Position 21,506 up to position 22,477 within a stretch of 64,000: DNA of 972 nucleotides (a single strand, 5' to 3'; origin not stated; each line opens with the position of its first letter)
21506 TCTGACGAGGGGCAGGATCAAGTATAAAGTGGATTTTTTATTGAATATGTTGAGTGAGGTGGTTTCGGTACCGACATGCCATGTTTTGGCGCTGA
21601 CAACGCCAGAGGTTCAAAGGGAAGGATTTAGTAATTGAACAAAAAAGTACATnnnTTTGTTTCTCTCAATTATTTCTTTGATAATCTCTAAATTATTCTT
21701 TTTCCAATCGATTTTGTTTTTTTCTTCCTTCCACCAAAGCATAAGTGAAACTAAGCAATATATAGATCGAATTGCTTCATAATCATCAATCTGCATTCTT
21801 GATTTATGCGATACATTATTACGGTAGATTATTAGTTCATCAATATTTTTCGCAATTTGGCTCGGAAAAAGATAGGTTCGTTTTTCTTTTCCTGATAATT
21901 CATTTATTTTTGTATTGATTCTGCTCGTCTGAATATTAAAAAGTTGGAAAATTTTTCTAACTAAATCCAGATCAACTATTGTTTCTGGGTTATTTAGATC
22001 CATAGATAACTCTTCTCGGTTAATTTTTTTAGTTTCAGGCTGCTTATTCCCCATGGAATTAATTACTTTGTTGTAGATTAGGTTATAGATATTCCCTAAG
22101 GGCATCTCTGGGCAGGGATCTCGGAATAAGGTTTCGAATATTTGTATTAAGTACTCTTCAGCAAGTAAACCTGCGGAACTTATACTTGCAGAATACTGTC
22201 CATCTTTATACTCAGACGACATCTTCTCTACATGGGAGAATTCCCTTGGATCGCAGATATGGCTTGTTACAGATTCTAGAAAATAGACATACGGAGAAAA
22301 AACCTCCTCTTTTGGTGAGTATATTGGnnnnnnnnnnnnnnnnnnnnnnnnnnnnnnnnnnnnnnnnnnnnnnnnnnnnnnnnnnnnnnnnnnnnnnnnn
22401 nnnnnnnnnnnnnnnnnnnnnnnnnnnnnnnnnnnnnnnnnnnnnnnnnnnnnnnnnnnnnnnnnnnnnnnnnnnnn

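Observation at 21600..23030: Extremely AT-rich single-gene insertion encoding a HEPN-motif protein, flanked by a short direct repeat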

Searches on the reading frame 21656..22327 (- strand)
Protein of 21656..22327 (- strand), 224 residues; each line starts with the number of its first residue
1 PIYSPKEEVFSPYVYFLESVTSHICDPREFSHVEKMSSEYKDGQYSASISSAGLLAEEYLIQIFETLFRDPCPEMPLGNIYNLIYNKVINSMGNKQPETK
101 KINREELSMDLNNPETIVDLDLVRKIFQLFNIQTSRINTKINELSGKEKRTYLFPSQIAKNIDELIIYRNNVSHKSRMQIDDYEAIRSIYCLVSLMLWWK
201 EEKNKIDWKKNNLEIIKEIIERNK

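Call 57: predict_structure(alignment_id=A4)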
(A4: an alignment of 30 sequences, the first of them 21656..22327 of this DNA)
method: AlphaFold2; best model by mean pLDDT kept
length: 224 residues; sequences in the alignment: 30
mean_pLDDT: 81.3   pTM: 0.70
mean pLDDT of the five models: 81.3, 80.5, 79.9, 78.2, 77.3
residues with pLDDT >= 90: 117; 70-90: 59; 50-70: 29; < 50: 19
segments of 3 or more residues with pLDDT < 50: 97-110
pLDDT, mean of each block of 10 residues (from residue 1): 60 79 83 91 94 96 96 95 91 57 45 53 73 75 59 87 95 84 92 94 94 93 87
secondary structure, 60 per line:
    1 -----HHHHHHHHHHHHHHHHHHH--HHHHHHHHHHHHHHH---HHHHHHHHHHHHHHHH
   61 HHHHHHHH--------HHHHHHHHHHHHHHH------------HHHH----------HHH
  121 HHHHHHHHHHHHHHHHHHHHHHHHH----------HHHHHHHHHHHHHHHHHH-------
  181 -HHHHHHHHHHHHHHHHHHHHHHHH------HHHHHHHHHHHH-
elements in order: H6-24 H27-41 H45-68 H77-91 H104-107 H118-145 H156-173 H182-205 H212-223

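Call 59: fold_search(model_id=the predicted structure, library=pdb)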
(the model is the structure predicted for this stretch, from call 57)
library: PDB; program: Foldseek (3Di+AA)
matches with E <= 10: 83; with E <= 0.001: 0
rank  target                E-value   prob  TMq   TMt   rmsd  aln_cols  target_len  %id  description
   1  8pe3_A                8.4e-01  0.15  0.23  0.15  18.2       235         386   11  Structure of Csm6' from Streptococcus thermophilus in complex with cyclic hexa-adenylate (cA6) (released 2023-10-04)
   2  5x5i_B                9.7e-01  0.09  0.17  0.20  26.0       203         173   12  The X-ray crystal structure of a TetR family transcription regulator RcdA involved in the regulation of biofilm format (released 2017-12-27)
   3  6ek8                  1.2e+00  0.08  0.17  0.16  34.5       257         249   16  YaxB from Yersinia enterocolitica (released 2018-05-16)
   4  5u1d_A                1.3e+00  0.08  0.19  0.10  22.1       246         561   13  Cryo-EM structure of the human TAP ATP-Binding Cassette Transporter (released 2017-01-11)
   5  1y2o_A                2.3e+00  0.04  0.14  0.13  34.7       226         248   12  Structure of N-terminal domain IRSp53/BAIAP2 (released 2005-02-15)
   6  2hsb                  2.4e+00  0.63  0.37  0.62   9.6       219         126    7  Crystal structure of a hepn domain containing protein (af_0298) from archaeoglobus fulgidus at 1.95 A resolution (released 2006-08-15)
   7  5x5i_E                2.4e+00  0.06  0.16  0.20  25.4       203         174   12  The X-ray crystal structure of a TetR family transcription regulator RcdA involved in the regulation of biofilm format (released 2017-12-27)
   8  7e1n_B                2.7e+00  0.04  0.15  0.16  27.3       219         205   15  Crystal structure of PhlH in complex with 2,4-diacetylphloroglucinol (released 2022-02-02)
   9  7tad_C                2.8e+00  0.06  0.18  0.18  22.5       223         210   11  CryoEM structure of the (NPR1)2-(TGA3)2 complex (released 2022-03-16)
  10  1ufb_A                3.0e+00  0.57  0.36  0.60  14.6       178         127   11  Crystal structure of TT1696 from Thermus thermophilus HB8 (released 2003-11-28)
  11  2yfb_A                3.0e+00  0.02  0.12  0.12  23.3       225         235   11  X-ray structure of McpS ligand binding domain in complex with succinate (released 2012-04-18)
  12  8ge6_R                3.1e+00  0.03  0.14  0.12  23.7       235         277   10  CryoEM structure of beta-2-adrenergic receptor in complex with nucleotide-free Gs heterotrimer (#7 of 20) (released 2024-03-06)
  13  2qop                  3.1e+00  0.03  0.14  0.13  28.0       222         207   13  Crystal structure of the transcriptional regulator AcrR from Escherichia coli (released 2008-02-26)
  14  8y7f_A                3.3e+00  0.03  0.16  0.10  25.5       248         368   15  Crystal structure of CARF domain-truncated Csx1-Crn2 from Marinitoga sp. (released 2024-07-17)
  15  8dbw_a                3.5e+00  0.04  0.17  0.15  20.4       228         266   14  E. coli ATP synthase imaged in 10mM MgATP State3 "down" Fo classified (released 2023-01-25)
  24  7ae6_A                4.7e+00  0.05  0.21  0.27  16.9       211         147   12  Crystal structure of di-AMPylated HEPN(R102A) toxin (released 2020-12-30)
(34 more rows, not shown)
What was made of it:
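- Closest known: HEPN-MNT type II/VII toxin-antitoxin pairs. Same: 7ae6 appears among the weak structural matches (call 59).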

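Call 80: search_solved_structures(query=A4, max_evalue=10, show_alignments=0)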
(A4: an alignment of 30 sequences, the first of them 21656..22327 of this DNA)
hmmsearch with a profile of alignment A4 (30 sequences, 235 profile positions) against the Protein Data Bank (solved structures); distinct sequences matched with E-value up to 10: 19.
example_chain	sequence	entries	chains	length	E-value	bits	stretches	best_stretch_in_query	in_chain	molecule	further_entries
6egc_A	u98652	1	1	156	0.025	17.4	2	85-155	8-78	SC_2L4HC2_23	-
5j2l_B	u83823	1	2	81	0.065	16.1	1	91-154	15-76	protein design 2L4HC2_11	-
5cwf_A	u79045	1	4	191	0.14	14.9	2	95-155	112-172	Designed helical repeat protein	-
5j0k_A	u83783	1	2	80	0.22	14.3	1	85-154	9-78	designed protein 2L4HC2_23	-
7upq_B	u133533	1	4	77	0.31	13.8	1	83-137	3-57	DHT03 protein B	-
9exz_A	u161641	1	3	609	0.32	13.8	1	90-164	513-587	DE NOVO PROTEIN P600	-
7upo_B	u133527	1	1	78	0.37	13.6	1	83-137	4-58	DHT03 protein B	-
5j73_A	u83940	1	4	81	0.46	13.3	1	83-153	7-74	protein design 2L4HC2_9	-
5j10_A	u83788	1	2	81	0.52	13.1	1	93-155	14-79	peptide design 2L4HC2_24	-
5j0j_A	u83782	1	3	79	0.61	12.9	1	89-152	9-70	designed protein 2L6HC3_6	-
9r1o_A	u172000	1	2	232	1.3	11.8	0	88-173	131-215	sc-apCC-6-DPH-NR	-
7bqq_A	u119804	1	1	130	1.3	11.8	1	103-158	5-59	Gogy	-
6y07_A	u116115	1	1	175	2.4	10.9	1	80-152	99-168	sohair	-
9ugr_A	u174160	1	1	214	2.8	10.7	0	62-141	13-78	Syn-F4-Link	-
9ukm_I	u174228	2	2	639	3.3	10.5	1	74-158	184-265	Defense against restriction protein A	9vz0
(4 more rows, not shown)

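Call 81: find_homologous_proteins(query=A4, max_evalue=10)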
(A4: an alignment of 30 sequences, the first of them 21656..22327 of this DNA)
Query A4 (30 sequences) (224 aa, profile of the alignment): 17 proteins with E <= 10 among 3672 candidates.
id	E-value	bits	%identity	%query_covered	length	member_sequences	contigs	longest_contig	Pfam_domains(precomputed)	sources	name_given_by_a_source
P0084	3.2e-84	300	34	100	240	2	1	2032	-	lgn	-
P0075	1.9e-77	278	33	99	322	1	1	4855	-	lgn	-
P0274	4.5e-77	277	31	99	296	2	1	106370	-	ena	-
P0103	5.9e-75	270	33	99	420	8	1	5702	-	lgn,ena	-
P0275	1.1e-74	269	31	98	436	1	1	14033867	-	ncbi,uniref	ncbi:hypothetical protein [Sorangium sp. So ce542]|uniref:hypothetical protein n=1 Tax=Sorangium sp.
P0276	6.2e-74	267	32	100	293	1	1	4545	-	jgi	jgi:hypothetical protein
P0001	1.4e-72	262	100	100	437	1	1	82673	-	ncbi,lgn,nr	ncbi:MAG: hypothetical protein Q7S37_03320 [bacterium]|nr:hypothetical protein [bacterium]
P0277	1.6e-70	255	29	96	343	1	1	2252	-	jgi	jgi:hypothetical protein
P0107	5.5e-67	244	29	96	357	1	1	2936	-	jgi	jgi:hypothetical protein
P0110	3.1e-63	232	31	98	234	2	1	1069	-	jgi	-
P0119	5.1e-62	228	27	100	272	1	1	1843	-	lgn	-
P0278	3.3e-61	225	30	100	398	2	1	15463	-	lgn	-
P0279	3.3e-61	225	28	100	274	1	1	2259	-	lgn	-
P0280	3.3e-56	209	32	75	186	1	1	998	-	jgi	jgi:hypothetical protein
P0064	5.7e-50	188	37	74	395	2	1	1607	-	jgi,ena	-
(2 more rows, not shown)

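Call 82: find_encoding_contigs(protein=P0275, flank=8000, max_places=2)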
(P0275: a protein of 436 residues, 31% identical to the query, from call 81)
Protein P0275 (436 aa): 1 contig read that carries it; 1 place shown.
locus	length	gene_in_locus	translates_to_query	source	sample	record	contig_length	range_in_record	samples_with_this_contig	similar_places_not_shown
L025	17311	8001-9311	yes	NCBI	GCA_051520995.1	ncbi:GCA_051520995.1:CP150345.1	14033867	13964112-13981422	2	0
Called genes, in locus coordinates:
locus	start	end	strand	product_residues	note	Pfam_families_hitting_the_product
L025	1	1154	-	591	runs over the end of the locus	-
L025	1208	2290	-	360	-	PF00561:Abhydrolase_1, PF02089:Palm_thioest (weak), PF24708:Lip_C (faint)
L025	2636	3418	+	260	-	-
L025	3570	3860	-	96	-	PF04362:Iron_traffic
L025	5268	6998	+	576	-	PF10592:AIPR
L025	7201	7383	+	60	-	-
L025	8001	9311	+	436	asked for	-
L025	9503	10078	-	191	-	PF08281:Sigma70_r4_2 (weak)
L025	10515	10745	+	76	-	-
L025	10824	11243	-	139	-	PF20213:DUF6573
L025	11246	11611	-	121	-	-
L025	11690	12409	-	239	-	-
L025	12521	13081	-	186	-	PF22075:DUF6939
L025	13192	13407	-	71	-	-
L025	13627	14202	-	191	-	-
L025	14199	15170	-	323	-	PF14659:Phage_int_SAM_3, PF00589:Phage_integrase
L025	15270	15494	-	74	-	PF12728:HTH_17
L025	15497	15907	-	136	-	PF00436:SSB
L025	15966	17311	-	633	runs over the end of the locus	PF02739:5_3_exonuc_N, PF01367:5_3_exonuc, PF13479:AAA_24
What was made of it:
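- Next to AIPR in an integrase-bearing island of Sorangium (L025; call 82).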

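Call 83: find_encoding_contigs(protein=P0274, flank=8000, max_places=2)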
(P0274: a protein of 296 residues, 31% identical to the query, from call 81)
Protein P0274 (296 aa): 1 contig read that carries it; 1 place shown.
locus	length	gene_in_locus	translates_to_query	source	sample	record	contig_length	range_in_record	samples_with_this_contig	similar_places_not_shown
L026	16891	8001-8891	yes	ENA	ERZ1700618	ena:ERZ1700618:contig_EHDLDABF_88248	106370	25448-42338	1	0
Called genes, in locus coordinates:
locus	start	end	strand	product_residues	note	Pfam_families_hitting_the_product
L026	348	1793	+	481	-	PF00929:RNase_T, PF27115:Cho_C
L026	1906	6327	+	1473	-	PF00270:DEAD, PF04851:ResIII, PF00271:Helicase_C, PF22590:Cas3-like_C_2 (weak), PF19306:WHD_Lhr, PF08494:DEAD_assoc, PF23235:WHD_3rd_Lhr, PF23234:WHD_4th_Lhr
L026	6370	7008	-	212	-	-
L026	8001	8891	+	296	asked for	-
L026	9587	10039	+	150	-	PF00111:Fer2, PF01799:Fer2_2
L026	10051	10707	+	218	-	PF20256:MoCoBD_2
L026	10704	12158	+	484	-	PF02738:MoCoBD_1, PF20256:MoCoBD_2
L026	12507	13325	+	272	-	-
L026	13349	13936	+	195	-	PF04264:YceI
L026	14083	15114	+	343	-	PF01436:NHL (faint), PF06739:SBBP (faint), PF08450:SGL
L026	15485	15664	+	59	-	-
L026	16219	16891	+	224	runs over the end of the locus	PF00005:ABC_tran, PF13304:AAA_21 (faint)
